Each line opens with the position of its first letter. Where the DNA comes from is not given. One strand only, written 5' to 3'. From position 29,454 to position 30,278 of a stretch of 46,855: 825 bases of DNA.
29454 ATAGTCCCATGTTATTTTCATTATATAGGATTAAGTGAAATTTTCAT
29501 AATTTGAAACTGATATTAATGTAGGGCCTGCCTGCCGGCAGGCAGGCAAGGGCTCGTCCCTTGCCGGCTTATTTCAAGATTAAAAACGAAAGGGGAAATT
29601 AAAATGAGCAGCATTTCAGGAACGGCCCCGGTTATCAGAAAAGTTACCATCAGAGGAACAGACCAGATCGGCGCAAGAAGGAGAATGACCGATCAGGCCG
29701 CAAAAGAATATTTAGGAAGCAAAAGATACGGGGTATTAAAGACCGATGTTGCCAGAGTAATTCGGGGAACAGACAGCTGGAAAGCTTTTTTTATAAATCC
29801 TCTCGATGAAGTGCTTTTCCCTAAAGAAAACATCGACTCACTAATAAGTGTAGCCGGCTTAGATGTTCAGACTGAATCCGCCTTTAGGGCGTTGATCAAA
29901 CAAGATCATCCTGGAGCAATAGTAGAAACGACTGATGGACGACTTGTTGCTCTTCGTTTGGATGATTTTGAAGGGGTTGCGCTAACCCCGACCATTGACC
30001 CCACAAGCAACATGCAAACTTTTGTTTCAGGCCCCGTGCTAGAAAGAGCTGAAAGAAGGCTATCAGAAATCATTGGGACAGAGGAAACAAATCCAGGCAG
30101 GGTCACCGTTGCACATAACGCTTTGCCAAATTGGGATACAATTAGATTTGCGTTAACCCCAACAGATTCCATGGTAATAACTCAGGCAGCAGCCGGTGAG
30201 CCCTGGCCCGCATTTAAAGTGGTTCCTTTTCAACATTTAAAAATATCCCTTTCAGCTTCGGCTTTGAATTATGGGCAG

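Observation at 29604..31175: Branched-chain aminotransferase fused to an unknown ~175-aa N-terminal region, under the orphan-gene promoter motif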

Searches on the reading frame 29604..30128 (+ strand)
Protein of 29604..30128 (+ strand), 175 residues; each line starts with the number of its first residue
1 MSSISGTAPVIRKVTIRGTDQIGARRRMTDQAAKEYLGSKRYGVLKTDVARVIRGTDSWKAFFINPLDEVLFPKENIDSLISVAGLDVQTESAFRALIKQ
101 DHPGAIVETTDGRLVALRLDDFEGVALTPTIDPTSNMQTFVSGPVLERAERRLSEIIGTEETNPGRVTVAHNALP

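Call 61: find_related_loci(query=window:29604-30128:+, collection=metagenome_contigs, flank=4000)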
Query window:29604-30128:+ (175 aa) in metagenome_contigs; peptide patterns used: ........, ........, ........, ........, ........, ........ (x = any residue, [..] = any of these).
147 stretches matched a pattern, but none encodes a relative of the query by tblastn (E <= 1e-3).
